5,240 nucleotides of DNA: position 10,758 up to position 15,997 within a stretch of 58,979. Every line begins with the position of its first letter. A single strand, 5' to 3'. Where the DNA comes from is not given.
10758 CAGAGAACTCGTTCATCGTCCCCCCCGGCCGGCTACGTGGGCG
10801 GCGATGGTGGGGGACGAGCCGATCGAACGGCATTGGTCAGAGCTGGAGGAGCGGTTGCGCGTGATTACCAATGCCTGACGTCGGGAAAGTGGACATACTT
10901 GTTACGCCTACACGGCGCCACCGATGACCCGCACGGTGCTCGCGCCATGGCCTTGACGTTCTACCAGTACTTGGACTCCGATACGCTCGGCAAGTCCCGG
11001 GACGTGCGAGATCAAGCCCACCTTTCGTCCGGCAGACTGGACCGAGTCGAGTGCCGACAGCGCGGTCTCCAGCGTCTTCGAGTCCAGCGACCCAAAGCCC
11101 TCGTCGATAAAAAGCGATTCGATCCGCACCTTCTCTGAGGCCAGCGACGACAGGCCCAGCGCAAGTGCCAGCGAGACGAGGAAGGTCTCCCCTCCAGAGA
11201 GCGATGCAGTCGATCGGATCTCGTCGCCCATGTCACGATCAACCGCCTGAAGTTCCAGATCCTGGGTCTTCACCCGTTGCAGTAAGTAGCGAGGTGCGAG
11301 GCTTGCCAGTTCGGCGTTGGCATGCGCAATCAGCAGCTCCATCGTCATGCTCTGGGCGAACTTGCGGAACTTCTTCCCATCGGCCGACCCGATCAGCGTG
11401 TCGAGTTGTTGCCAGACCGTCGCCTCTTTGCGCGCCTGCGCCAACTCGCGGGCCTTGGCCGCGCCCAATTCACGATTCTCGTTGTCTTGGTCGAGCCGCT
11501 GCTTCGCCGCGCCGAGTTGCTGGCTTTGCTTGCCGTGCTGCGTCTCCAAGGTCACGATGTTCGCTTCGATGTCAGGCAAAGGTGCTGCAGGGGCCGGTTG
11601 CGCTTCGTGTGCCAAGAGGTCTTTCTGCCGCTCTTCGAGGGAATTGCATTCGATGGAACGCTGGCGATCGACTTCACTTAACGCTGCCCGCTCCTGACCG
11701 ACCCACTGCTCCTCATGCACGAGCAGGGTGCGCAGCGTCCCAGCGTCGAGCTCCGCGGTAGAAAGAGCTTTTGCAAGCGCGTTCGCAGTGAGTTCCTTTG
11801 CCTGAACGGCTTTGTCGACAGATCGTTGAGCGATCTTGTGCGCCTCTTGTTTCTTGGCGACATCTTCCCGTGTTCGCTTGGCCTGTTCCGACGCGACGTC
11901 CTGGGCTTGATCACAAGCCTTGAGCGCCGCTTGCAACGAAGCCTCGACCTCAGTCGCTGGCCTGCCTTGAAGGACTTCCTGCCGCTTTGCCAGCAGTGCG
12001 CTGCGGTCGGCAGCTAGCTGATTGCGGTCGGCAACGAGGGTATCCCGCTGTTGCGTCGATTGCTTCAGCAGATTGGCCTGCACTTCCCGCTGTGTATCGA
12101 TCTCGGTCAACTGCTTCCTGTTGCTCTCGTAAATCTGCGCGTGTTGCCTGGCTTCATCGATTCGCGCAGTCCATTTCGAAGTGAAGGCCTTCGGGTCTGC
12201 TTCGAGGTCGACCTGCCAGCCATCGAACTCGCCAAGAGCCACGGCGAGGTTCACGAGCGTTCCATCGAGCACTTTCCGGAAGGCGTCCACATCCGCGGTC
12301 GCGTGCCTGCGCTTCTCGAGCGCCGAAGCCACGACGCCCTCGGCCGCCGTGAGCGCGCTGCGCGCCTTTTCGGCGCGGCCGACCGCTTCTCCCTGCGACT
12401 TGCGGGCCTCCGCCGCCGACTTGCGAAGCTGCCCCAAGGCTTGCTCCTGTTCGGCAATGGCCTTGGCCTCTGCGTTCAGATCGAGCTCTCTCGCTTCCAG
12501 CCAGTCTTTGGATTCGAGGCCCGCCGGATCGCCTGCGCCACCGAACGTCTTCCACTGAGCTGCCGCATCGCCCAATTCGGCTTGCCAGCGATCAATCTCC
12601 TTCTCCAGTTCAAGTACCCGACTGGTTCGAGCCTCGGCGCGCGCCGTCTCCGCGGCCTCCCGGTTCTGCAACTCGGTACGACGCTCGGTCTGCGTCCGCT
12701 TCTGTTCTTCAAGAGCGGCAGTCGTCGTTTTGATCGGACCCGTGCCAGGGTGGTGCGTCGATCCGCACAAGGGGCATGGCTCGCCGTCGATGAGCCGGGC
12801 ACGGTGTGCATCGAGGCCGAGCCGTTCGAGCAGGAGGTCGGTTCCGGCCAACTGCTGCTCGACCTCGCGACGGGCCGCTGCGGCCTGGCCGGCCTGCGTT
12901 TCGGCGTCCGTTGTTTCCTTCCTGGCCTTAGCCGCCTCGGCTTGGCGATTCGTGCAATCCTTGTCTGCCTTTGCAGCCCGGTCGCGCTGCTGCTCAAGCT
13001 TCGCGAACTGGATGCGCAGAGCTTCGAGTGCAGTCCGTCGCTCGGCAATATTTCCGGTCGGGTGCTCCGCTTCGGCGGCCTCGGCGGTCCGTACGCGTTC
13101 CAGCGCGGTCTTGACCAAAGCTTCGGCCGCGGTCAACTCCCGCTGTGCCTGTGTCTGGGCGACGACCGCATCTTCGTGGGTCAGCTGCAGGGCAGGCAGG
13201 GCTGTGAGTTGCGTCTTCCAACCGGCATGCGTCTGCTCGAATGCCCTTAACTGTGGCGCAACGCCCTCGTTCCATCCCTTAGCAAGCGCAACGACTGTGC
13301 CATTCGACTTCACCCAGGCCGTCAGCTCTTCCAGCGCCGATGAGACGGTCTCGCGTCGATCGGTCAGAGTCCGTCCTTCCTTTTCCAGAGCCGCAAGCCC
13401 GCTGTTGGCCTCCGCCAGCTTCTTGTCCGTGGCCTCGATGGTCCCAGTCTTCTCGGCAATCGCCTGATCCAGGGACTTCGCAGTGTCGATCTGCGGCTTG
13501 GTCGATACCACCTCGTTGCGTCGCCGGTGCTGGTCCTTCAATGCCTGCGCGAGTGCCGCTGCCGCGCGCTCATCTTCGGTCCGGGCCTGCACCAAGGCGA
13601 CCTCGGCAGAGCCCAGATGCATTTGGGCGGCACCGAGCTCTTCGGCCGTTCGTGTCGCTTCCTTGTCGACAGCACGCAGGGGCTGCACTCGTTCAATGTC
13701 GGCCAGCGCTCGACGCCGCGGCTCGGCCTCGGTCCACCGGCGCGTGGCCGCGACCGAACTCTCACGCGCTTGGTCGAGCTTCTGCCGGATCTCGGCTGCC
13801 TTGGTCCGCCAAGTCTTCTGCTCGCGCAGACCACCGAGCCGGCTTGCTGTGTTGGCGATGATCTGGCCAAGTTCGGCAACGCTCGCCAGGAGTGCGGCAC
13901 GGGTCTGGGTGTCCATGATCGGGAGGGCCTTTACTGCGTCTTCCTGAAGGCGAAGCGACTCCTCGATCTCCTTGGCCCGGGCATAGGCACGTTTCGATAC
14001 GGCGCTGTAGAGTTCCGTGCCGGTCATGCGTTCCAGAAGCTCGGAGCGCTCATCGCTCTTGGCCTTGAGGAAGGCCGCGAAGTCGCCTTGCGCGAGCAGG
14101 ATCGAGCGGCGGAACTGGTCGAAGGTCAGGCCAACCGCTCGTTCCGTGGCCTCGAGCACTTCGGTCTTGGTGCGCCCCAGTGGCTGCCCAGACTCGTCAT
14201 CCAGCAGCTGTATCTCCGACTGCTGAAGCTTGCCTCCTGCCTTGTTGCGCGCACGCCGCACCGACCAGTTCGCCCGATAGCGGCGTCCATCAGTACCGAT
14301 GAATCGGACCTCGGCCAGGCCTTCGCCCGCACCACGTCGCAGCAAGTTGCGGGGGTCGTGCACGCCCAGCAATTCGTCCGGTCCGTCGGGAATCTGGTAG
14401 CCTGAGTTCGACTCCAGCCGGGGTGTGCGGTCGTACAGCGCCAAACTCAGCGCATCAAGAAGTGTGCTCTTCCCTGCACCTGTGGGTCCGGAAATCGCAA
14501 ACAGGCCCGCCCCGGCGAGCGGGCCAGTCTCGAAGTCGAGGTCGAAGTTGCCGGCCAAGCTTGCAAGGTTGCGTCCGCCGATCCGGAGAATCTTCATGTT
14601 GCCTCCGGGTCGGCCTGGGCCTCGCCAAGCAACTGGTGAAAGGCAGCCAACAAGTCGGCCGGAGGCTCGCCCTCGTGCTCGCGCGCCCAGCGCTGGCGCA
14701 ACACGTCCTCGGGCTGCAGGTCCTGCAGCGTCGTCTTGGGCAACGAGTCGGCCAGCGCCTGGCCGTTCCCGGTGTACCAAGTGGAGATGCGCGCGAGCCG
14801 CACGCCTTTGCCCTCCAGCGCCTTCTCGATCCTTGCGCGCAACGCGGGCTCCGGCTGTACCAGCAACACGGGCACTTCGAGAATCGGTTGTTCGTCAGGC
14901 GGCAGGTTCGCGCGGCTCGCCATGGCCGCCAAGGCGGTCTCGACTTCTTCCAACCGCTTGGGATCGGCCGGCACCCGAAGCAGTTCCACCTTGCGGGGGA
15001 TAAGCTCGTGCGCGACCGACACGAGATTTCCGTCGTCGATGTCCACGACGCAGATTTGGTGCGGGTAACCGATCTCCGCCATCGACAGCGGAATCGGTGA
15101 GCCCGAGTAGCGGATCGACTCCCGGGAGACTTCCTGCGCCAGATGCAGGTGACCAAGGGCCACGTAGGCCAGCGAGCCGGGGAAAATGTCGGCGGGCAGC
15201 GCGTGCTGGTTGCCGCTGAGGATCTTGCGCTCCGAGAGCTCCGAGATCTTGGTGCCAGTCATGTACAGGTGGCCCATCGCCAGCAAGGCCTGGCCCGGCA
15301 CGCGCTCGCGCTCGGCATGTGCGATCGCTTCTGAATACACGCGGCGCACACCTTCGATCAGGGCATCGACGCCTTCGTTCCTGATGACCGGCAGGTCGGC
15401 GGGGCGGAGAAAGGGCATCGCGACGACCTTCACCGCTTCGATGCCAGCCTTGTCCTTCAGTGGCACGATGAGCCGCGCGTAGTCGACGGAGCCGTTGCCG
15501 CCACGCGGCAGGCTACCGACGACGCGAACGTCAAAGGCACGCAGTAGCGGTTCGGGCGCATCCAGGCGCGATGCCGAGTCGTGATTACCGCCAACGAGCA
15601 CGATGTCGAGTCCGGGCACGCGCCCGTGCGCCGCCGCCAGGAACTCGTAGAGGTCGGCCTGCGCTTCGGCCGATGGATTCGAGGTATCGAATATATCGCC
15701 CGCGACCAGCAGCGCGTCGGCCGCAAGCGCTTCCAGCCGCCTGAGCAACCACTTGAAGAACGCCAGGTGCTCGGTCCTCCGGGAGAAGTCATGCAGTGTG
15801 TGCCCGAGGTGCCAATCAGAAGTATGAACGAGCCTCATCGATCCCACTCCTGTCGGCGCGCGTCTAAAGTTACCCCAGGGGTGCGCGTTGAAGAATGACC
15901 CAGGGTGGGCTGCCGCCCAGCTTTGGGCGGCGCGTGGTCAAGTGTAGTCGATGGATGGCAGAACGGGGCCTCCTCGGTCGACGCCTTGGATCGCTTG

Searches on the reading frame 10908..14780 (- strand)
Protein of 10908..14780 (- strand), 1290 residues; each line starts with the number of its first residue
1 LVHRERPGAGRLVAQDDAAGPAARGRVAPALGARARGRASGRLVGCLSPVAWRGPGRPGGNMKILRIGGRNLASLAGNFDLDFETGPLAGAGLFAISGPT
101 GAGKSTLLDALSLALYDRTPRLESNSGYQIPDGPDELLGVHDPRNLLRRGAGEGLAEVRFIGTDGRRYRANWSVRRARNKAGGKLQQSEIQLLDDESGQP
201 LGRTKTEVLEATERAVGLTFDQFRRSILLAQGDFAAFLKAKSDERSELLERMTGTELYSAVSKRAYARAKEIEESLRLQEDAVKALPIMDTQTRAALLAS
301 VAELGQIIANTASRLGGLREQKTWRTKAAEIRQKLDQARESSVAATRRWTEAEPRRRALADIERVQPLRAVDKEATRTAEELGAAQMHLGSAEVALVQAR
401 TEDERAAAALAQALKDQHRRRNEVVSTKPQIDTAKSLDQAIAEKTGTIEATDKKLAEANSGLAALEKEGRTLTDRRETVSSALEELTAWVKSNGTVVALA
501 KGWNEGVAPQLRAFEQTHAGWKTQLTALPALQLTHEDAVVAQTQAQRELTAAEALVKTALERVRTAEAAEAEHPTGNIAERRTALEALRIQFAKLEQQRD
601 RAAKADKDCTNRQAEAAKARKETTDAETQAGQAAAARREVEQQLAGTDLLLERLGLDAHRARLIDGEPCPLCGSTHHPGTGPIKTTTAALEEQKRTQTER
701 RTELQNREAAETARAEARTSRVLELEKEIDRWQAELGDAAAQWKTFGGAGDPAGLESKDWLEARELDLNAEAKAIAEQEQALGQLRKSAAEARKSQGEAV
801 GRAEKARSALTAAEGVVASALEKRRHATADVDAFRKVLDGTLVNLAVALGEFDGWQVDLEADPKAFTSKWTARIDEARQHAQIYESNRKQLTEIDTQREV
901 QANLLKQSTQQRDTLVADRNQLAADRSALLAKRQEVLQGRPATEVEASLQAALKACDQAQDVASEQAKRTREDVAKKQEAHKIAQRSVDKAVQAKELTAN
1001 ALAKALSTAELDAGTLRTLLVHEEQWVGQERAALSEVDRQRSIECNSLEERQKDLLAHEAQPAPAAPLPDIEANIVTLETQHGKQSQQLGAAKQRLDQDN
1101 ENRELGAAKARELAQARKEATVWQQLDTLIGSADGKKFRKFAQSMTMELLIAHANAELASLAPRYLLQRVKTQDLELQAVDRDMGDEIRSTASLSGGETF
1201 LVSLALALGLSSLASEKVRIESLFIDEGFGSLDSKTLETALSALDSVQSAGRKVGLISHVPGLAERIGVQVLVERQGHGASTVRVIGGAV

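Call 40: search_protein_families(library=pfam, proteins=[window:10908-14780:-], max_evalue=0.001)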
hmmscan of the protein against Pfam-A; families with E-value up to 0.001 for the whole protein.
window:10908-14780:- (1290 aa): 4 families
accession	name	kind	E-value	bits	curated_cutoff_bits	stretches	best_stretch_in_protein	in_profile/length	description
PF13476.12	AAA_23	-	1.4e-21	78.5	27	1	70-281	5-191/201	AAA domain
PF13558.12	SbcC_Walker_B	-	1.2e-10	41.9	27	1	1176-1245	13-89/90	SbcC/RAD50-like, Walker B motif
PF13555.12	AAA_29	-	1.1e-06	28.7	27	1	85-125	16-55/61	P-loop containing region of AAA domain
PF02463.25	SMC_N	-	3.9e-06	26.9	40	0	940-1246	70-185/220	RecF/RecN/SMC N terminal domain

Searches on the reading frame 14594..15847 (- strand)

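Call 40: search_protein_families(library=pfam, proteins=[window:14594-15847:-], max_evalue=0.001)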
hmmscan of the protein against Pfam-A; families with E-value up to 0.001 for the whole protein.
window:14594-15847:- (417 aa): 3 families
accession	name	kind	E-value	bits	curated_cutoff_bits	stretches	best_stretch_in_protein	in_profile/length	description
PF00149.33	Metallophos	-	1.7e-12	48.6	21.5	1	4-235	1-189/191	Calcineurin-like phosphoesterase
PF12320.13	SbcD_C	-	5e-09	36.9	24.4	1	287-390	3-93/94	Type 5 capsule protein repressor C-terminal domain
PF12850.12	Metallophos_2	-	0.00011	22.7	27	0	4-101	1-60/154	Calcineurin-like phosphoesterase superfamily domain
